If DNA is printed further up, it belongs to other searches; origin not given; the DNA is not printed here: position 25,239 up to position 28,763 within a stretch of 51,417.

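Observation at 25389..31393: One HdrA flavin module is split across two polypeptides, each fused to a NuoE/NuoG-type subunit flanking NuoF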

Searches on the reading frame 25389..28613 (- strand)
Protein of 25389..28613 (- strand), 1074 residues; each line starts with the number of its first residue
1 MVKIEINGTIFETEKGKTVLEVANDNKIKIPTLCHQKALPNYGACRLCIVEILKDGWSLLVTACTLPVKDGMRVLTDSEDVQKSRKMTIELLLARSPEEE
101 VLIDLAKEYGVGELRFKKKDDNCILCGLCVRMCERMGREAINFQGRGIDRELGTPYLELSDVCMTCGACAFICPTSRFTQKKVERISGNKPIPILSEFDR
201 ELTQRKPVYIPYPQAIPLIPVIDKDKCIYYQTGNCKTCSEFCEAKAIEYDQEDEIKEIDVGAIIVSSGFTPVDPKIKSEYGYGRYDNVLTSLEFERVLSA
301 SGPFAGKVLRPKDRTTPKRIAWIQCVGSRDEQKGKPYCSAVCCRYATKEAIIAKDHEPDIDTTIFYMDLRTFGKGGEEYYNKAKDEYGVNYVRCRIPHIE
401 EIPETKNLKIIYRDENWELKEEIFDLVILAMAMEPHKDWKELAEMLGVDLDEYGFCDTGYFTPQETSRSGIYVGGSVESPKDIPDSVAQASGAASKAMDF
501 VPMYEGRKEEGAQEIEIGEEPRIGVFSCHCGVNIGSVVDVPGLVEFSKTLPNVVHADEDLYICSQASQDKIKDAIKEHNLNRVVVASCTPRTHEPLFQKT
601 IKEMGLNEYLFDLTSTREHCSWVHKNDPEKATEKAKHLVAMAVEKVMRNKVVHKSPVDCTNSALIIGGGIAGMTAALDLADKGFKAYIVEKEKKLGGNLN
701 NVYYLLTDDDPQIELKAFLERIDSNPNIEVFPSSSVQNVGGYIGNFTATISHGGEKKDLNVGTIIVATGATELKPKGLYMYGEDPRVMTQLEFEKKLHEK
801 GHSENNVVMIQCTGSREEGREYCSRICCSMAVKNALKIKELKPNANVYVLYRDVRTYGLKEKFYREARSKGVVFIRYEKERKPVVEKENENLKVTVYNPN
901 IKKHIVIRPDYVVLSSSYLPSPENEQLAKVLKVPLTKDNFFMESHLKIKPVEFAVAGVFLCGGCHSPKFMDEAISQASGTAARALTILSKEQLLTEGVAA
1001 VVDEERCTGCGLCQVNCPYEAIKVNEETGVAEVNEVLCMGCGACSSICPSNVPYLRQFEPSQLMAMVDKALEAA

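Call 4: search_protein_families(library=pfam, proteins=[window:25389-28613:-], max_evalue=0.01)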
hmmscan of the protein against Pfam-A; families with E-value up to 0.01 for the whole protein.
window:25389-28613:- (1074 aa): 21 families
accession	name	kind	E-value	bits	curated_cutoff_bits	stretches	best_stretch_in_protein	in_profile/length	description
PF00037.32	Fer4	-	6.3e-18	64.2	21.1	2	1001-1023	2-24/24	4Fe-4S binding domain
PF12838.12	Fer4_7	-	2.2e-17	63.7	27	2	1006-1052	1-52/52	4Fe-4S dicluster domain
PF14697.11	Fer4_21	-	1.8e-15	57.2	35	2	1000-1050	1-53/59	4Fe-4S dicluster domain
PF13510.11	Fer2_4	-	4e-14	52.9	22.8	1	1-78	3-81/82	2Fe-2S iron-sulfur cluster binding domain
PF07992.20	Pyr_redox_2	-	4.3e-14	53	26.1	1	664-803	4-142/291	Pyridine nucleotide-disulphide oxidoreductase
PF13237.11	Fer4_10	-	1.8e-08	34.6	25.5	1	1001-1049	3-53/53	4Fe-4S dicluster domain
PF13187.11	Fer4_9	-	3.3e-08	33.9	27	2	1006-1051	1-50/52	4Fe-4S dicluster domain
PF00890.30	FAD_binding_2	-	1.2e-07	31.8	20.4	1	663-699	2-38/414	FAD binding domain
PF13484.11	Fer4_16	-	1.8e-07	32.3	30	0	163-190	2-28/66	4Fe-4S double cluster binding domain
PF12797.12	Fer4_2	-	4.7e-07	29.8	24.5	1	1001-1019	4-22/22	4Fe-4S binding domain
PF13450.12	NAD_binding_8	-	5.1e-07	30.3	21.9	1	665-701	1-37/68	NAD(P)-binding Rossmann-like domain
PF13183.11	Fer4_8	-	1.7e-06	28.9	27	2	161-245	3-67/68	4Fe-4S dicluster domain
PF12831.13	FAD_oxidored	-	2.8e-06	27.3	27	1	664-702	3-41/416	FAD dependent oxidoreductase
PF12837.12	Fer4_6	-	3.4e-06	27.2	25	1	1000-1022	2-24/24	4Fe-4S binding domain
PF01266.30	DAO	-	1e-05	25.7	27.9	1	664-697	3-37/353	FAD dependent oxidoreductase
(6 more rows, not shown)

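Call 6: search_solved_structures(query=window:25389-28613:-, max_evalue=0.001, show_alignments=3)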
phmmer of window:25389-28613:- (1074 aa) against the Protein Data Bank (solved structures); distinct sequences matched with E-value up to 0.001: 108 (the best 60 are shown).
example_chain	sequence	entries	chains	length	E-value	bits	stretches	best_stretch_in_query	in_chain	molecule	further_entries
5odc_A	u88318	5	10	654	9e-166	556.4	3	191-448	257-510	Heterodisulfide reductase, subunit A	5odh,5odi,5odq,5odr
8rvu_a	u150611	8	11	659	3e-163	548.1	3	191-448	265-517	H(2):CoB-CoM heterodisulfide,ferredoxin reductase subunit A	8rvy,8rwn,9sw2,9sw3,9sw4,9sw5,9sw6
9sfi_A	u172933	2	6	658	2.6e-161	541.7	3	191-507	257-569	CoB--CoM heterodisulfide reductase iron-sulfur subunit A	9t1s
8rvv_A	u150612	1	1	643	4.2e-161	541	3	191-454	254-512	H(2):CoB-CoM heterodisulfide,ferredoxin reductase subunit A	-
7bkb_A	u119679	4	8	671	2.4e-139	469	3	196-507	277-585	CoB--CoM heterodisulfide reductase iron-sulfur subunit A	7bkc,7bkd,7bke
6tjr_A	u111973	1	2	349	9.7e-46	159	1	257-499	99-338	Fumarate reductase/succinate dehydrogenase flavoprotein domain protein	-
9mqx_A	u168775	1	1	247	2.5e-37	131.2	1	4-176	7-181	NADH:ubiquinone oxidoreductase chain G-like protein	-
9bov_A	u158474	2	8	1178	8.9e-29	102.9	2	2-95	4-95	Molybdopterin oxidoreductase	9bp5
8oh5_C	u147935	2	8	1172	5.5e-24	87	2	2-93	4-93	Formate dehydrogenase-O, major subunit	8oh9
7t2r_A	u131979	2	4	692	1.2e-23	85.9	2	4-94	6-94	NiFe hydrogenase subunit A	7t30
8a6t_A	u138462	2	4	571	7.8e-23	83.2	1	1-186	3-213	Electron bifurcating hydrogenase subunit HydA1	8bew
6tg9_A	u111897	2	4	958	6.6e-21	76.8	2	4-99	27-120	Formate dehydrogenase subunit alpha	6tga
7q5y_A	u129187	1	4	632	2.3e-20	75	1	2-109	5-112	NADH dehydrogenase I chain G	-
7q4v_A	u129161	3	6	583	8e-20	73.2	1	4-182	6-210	Iron hydrogenase HydA1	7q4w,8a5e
9wxb_B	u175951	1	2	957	5.5e-18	67.1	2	4-98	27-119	Formate dehydrogenase alpha subunit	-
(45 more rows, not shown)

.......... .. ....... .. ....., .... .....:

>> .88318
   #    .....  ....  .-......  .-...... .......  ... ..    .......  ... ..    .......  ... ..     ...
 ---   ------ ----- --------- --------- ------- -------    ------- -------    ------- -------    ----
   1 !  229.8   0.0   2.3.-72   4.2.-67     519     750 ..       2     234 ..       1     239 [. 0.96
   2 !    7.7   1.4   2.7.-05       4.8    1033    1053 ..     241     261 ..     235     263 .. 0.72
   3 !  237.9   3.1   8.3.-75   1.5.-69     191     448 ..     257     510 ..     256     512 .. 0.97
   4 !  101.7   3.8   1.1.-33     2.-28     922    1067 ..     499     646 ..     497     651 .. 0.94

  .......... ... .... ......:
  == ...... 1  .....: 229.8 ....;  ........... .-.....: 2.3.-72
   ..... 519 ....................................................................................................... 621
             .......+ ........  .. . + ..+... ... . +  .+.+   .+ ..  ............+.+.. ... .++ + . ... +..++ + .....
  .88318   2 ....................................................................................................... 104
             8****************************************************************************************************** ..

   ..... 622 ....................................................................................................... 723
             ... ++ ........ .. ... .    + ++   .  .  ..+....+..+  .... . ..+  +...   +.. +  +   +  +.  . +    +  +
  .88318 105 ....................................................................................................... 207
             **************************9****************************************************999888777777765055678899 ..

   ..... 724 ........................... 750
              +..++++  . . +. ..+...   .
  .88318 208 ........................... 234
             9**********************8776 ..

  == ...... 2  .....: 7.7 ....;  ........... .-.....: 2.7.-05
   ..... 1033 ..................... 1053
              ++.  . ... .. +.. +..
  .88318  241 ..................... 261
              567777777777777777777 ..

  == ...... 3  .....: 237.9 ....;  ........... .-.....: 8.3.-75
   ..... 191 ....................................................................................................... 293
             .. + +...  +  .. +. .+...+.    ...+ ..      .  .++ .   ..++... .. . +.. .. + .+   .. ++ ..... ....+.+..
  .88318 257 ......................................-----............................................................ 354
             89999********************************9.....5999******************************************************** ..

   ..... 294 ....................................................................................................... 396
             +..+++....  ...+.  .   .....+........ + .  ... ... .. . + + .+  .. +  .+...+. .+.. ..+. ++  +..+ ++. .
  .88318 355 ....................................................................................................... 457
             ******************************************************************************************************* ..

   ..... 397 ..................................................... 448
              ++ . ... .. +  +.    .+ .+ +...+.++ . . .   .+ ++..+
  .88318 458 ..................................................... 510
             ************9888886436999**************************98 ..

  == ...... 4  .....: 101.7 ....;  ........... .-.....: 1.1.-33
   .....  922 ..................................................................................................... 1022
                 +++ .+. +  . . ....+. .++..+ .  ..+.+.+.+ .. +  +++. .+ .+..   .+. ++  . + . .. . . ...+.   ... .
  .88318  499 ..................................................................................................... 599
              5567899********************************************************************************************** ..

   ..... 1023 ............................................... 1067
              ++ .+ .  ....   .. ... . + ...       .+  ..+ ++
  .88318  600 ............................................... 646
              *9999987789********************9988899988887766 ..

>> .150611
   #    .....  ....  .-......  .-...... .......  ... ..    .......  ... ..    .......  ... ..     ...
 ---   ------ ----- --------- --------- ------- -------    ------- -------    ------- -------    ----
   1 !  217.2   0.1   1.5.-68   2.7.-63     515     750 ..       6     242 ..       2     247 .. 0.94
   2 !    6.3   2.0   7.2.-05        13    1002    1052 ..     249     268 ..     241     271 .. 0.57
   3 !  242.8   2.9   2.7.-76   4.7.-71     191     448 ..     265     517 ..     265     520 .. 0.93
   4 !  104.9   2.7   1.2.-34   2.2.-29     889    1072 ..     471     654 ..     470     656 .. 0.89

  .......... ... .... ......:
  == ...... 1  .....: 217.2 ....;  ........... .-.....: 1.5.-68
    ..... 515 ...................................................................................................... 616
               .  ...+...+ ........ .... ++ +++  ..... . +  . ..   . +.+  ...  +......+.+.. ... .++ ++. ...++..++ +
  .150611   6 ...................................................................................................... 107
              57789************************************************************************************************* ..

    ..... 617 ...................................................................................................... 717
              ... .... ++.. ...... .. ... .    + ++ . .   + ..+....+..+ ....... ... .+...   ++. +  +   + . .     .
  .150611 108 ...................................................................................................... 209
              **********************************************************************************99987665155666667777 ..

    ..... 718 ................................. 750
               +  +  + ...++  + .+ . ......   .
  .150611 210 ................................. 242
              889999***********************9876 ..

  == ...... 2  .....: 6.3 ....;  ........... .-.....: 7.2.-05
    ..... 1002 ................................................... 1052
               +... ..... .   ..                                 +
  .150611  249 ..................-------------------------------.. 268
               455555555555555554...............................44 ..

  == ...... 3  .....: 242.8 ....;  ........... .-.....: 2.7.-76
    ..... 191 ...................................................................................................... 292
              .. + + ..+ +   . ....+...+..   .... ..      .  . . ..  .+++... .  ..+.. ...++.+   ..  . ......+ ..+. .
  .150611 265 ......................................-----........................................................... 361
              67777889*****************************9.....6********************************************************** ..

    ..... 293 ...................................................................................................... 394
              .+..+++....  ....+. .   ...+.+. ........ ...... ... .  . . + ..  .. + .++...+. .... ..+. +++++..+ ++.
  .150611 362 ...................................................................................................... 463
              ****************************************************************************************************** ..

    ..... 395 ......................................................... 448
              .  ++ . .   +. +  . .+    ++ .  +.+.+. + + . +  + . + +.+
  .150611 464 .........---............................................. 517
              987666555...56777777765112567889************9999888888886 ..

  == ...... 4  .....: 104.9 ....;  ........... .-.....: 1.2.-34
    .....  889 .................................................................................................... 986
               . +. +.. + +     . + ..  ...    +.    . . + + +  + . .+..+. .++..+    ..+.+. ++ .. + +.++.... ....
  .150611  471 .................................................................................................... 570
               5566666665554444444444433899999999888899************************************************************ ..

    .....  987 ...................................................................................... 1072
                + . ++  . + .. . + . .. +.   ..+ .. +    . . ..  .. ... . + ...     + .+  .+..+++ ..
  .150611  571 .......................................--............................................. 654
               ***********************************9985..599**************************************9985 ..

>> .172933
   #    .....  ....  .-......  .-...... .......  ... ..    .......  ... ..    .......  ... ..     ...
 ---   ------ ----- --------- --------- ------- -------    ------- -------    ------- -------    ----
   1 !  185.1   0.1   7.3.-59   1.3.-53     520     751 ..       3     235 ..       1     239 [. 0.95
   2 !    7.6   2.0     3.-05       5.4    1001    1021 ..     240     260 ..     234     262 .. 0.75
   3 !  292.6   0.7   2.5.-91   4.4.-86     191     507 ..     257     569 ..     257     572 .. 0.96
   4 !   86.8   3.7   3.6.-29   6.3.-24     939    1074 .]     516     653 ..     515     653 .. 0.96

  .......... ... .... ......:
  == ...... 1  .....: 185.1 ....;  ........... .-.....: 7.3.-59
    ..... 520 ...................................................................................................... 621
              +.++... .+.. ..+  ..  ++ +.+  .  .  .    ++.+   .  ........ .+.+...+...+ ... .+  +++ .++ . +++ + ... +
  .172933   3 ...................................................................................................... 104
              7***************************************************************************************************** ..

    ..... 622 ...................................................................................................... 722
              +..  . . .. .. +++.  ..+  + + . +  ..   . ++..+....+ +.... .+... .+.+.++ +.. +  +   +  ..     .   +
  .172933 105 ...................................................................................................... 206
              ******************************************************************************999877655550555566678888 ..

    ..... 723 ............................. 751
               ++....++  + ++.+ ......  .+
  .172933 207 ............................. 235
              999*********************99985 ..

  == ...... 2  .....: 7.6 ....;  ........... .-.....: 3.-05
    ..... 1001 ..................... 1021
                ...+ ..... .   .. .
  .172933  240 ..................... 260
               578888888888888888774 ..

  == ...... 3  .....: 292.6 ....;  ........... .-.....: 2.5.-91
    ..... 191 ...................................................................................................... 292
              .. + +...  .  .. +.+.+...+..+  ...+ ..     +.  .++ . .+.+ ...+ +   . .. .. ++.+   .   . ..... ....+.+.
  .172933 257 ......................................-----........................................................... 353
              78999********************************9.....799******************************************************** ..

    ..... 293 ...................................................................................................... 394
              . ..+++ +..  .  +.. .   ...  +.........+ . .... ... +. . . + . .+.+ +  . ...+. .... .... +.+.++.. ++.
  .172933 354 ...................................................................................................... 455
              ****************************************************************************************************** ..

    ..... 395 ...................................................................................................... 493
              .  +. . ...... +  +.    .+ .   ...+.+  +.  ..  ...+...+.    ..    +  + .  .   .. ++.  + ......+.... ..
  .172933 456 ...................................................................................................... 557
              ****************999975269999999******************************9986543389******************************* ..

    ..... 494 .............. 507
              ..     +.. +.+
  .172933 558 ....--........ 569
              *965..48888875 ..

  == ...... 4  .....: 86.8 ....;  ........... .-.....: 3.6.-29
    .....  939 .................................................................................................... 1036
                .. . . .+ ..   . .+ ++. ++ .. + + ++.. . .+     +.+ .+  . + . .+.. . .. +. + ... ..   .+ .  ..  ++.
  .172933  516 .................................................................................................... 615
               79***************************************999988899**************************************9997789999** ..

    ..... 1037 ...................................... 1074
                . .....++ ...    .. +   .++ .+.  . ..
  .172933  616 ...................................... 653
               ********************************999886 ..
